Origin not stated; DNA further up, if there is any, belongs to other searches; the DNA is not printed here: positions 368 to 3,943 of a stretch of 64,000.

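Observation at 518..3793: Full-length TonB-dependent receptor (SusC-like) gene embedded inside the phage replication module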

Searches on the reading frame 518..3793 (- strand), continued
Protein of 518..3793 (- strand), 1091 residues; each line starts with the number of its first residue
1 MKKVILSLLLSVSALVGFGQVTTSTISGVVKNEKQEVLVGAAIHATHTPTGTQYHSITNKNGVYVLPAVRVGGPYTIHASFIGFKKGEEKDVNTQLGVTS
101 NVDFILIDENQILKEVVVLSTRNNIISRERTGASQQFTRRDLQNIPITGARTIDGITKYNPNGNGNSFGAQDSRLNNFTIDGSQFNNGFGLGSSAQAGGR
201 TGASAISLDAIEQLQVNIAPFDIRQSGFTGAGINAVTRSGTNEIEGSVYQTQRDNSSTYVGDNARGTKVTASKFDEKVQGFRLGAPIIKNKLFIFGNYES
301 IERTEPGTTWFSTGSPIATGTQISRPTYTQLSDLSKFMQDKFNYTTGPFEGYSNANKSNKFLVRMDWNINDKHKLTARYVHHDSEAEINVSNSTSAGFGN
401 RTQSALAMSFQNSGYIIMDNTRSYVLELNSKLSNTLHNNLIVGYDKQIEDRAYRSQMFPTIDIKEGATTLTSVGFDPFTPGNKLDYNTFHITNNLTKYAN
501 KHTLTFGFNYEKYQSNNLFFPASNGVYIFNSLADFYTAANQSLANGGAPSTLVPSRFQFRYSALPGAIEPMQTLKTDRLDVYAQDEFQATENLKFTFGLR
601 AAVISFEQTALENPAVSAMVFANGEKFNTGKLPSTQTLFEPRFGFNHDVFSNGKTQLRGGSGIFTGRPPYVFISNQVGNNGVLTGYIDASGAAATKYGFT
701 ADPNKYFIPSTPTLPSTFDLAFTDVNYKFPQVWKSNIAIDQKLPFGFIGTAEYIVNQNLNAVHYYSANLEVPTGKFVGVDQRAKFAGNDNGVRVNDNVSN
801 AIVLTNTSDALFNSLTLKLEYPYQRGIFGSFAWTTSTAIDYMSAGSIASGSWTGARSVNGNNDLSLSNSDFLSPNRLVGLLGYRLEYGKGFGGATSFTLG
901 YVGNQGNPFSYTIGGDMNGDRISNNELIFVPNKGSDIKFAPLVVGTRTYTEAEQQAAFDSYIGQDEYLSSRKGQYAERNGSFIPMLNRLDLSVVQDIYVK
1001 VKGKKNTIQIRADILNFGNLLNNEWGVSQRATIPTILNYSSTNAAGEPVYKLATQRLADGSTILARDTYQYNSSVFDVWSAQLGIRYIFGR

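Call 45: search_protein_representatives(protein=window:518-3793:-)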
Query: 1091 residues. Proteins with E-value up to 0.001 (for the whole library): 15537; up to 1e-10: 5765; up to 1e-30: 1155. The best 150 are listed.
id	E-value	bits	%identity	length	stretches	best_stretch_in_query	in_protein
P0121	0.0e+00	1422.9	60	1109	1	2-1091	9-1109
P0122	0.0e+00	1150.4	52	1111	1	5-1089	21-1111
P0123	0.0e+00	1074.2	51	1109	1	1-1091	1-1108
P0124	0.0e+00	1033.1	50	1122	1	10-1089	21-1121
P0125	0.0e+00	1014.5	49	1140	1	2-1089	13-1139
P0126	6.1e-255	865.4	54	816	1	15-809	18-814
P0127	2.8e-248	843.3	43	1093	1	6-1089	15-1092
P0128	9.1e-245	831.7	43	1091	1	7-1090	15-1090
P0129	2.6e-239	813.6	43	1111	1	5-1089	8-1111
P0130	8.9e-233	792.0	43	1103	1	7-1089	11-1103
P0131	1.6e-231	787.9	40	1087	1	6-1089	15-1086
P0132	3.9e-227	773.3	43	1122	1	12-1089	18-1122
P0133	1.7e-221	754.7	42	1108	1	6-1089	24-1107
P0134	1.2e-217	741.9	40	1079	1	2-1089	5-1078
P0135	1.6e-217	741.5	41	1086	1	5-1089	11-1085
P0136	8.5e-213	725.8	39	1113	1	21-1089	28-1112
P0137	7.6e-205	699.5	42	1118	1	6-1089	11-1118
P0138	7.7e-205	699.5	39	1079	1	11-1089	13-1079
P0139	2.0e-201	688.2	44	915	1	175-1089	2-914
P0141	3.4e-199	680.8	64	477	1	611-1091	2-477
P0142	4.5e-195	667.2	39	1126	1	19-1089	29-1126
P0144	1.9e-192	658.5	37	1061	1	6-1089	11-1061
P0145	2.9e-191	654.6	38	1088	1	11-1089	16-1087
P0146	2.9e-190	651.3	37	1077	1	7-1089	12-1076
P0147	7.3e-190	649.9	40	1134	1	9-1089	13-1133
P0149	2.3e-188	645.0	40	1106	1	13-1089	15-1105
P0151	1.3e-185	635.8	38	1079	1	27-1089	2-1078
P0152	6.4e-185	633.6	38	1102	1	18-1089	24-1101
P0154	7.0e-182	623.5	38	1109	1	2-1089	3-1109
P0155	1.5e-178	612.5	37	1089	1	12-1089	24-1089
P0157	6.2e-174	597.2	38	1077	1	2-1089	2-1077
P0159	6.0e-173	593.9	37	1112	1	1-1089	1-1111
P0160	4.6e-172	591.0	37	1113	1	19-1089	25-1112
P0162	1.1e-171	589.8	37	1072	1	5-1089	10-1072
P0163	6.6e-171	587.2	38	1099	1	4-1089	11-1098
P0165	2.4e-169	582.0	35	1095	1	4-1089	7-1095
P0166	3.0e-169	581.7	37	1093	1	1-1089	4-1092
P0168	2.5e-168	578.7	37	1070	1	6-1089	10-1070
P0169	3.6e-168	578.1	39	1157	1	13-1089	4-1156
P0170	3.2e-167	575.0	37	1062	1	7-1089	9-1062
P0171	3.6e-167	574.8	35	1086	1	20-1089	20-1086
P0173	1.4e-165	569.5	37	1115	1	7-1089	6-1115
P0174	5.5e-165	567.6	37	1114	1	2-1089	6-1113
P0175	3.6e-164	564.9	35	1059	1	11-1089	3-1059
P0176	1.1e-163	563.3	36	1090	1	4-1089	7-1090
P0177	2.8e-163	561.9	36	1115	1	6-1089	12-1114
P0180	2.5e-160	552.2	37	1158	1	16-1089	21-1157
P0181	3.4e-160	551.7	37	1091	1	4-1089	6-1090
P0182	5.1e-160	551.1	35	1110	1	5-1089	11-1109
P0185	1.3e-158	546.4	35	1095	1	3-1089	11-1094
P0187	4.2e-157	541.5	36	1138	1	4-1089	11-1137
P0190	1.7e-154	532.8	36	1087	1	9-1089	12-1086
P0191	1.9e-154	532.7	36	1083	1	9-1089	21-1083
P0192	6.5e-154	530.9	44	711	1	393-1089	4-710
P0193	8.8e-154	530.5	36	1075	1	3-1089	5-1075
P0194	1.3e-153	529.9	37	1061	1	3-1089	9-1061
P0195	5.0e-153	528.0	37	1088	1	7-1089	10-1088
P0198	9.3e-151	520.5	33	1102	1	19-1089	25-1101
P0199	3.1e-150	518.7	34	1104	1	5-1089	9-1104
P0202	1.6e-148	513.1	35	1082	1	16-1089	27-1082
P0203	1.9e-148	512.8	36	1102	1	8-1089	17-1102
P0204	3.4e-147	508.7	34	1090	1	2-1089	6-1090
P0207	1.5e-145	503.2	33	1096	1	5-1089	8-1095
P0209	1.1e-144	500.4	36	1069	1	8-1089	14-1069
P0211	7.1e-144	497.7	33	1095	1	12-1089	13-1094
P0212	1.6e-143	496.5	35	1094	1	2-1089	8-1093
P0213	2.9e-143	495.6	36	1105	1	17-1089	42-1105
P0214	1.3e-142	493.5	36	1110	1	6-1089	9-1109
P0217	3.4e-141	488.8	35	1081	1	21-1089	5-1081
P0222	1.6e-139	483.2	35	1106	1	15-1089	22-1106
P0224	9.0e-138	477.5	35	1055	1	8-1089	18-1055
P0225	3.2e-137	475.7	35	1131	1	20-1089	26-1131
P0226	4.5e-137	475.2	35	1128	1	5-1089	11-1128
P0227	6.3e-137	474.7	36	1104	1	2-1089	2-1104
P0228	8.2e-137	474.3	35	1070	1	7-1089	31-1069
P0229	1.2e-136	473.7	35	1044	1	1-1089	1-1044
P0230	3.3e-136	472.3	40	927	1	214-1089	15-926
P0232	1.8e-135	469.9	36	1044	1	9-1089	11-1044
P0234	2.2e-135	469.6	34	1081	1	9-1089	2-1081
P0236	1.1e-133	464.0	35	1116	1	1-1089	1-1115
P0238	3.0e-133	462.5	35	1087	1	9-1089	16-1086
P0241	3.1e-132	459.1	33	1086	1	6-1089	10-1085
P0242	3.9e-132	458.8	34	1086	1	19-1089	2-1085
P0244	1.9e-131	456.6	33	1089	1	4-1089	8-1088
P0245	4.9e-131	455.2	35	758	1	329-1089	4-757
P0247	1.1e-130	454.1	45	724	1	418-1089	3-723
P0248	4.3e-130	452.0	35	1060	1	19-1089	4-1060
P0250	1.3e-129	450.4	33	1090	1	1-1089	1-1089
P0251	1.4e-129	450.3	35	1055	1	6-1089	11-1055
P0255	3.0e-128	445.9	32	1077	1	4-1089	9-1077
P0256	4.8e-128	445.3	32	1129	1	19-1089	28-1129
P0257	4.8e-128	445.3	34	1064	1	7-1089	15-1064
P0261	2.7e-127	442.8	34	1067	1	4-1089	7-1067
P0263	1.3e-126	440.5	38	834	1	261-1089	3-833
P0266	1.6e-125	436.9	33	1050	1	19-1089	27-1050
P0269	1.4e-124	433.8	35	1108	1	38-1089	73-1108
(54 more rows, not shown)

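Call 48: search_solved_structures(query=A1, max_evalue=0.01)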
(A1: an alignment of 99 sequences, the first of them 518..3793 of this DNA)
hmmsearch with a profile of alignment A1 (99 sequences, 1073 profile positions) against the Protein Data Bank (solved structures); distinct sequences matched with E-value up to 0.01: 5.
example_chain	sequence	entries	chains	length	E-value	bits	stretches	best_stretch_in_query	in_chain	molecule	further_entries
2hdf_A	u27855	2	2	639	2.7e-11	45.3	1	120-252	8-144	Colicin I receptor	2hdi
9nn6_A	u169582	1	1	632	4.9e-11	44.4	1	122-252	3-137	Colicin I receptor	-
9hfj_A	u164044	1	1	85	0.00063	20.9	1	31-95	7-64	SusC homolog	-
9c7v_B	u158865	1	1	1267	0.002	19.3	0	27-89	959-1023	BOS complex subunit NOMO2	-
6ytc_A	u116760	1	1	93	0.0021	19.1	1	32-125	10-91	TonB-dependent receptor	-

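Call 57: search_protein_families(library=pfam, proteins=[L161:11239-11880:+, L130:11325-11717:+, L130:6270-7430:-, L110:11292-11585:+, L101:11319-11990:+, L126:12189-13739:+, L130:5407-6273:-, L043:11302-12402:+, L035:6063-7964:-, L037:5689-6990:+], max_evalue=0.001)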
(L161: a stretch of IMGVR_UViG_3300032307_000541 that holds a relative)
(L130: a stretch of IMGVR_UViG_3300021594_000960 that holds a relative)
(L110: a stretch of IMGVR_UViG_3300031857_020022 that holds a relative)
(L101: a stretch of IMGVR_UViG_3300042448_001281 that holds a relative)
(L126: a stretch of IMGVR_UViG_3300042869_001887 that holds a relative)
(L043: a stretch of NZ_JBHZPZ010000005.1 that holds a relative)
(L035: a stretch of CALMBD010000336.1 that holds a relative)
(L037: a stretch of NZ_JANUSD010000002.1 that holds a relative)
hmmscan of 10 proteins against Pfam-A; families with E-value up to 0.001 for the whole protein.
L161:11239-11880:+ (213 aa): 1 family
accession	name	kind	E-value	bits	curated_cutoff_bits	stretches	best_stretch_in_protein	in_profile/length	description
PF13521.12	AAA_28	-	2.2e-12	47.9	27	1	36-197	2-156/164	AAA domain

L130:11325-11717:+ (130 aa): 0 families

L130:6270-7430:- (386 aa): 0 families

L110:11292-11585:+ (97 aa): 1 family
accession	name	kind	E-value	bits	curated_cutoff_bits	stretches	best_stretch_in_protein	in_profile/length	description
PF14902.11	DUF4494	-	2.1e-11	44.3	27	1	33-97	1-64/139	Domain of unknown function (DUF4494)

L101:11319-11990:+ (223 aa): 1 family
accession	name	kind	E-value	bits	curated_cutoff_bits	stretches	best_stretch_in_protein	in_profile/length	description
PF01223.29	Endonuclease_NS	-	2.2e-39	135.9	23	1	27-222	8-216/223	DNA/RNA non-specific endonuclease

L126:12189-13739:+ (516 aa): 0 families

L130:5407-6273:- (288 aa): 1 family
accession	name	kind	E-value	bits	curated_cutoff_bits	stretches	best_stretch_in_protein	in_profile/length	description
PF01546.33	Peptidase_M20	-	0.0003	21.2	24.6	0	91-267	17-205/206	Peptidase family M20/M25/M40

L043:11302-12402:+ (366 aa): 1 family
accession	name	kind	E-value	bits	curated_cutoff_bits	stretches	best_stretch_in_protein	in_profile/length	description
PF02469.27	Fasciclin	-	2.4e-35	121.9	22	2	68-212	2-122/123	Fasciclin domain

L035:6063-7964:- (633 aa): 6 families
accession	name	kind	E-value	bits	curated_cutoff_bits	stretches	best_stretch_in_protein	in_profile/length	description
PF00932.25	LTD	-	4.7e-18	66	34.3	1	79-187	3-108/109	Lamin Tail Domain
PF17963.7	Big_9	-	1.8e-17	64.4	23.6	1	245-334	1-89/89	Bacterial Ig domain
PF17803.7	Cadherin_4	-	3.1e-07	31.2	25.1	1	245-304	11-71/71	Bacterial cadherin-like domain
PF18962.6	Por_Secre_tail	-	4.6e-07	30.5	27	1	563-629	1-72/75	Secretion system C-terminal sorting domain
PF17892.7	Cadherin_5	-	9.7e-07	29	26.5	1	245-336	2-98/98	Cadherin-like domain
PF18942.5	DUF5689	-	0.00019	21.8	28.6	1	420-546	100-217/217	Family of unknown function (DUF5689)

L037:5689-6990:+ (433 aa): 2 families
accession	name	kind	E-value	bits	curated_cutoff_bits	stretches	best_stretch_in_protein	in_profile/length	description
PF00926.24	DHBP_synthase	-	1.4e-87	292.6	26.4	1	39-231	1-191/191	3,4-dihydroxy-2-butanone 4-phosphate synthase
PF00925.25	GTP_cyclohydro2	-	2.5e-71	239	23.3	1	244-405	5-164/165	GTP cyclohydrolase II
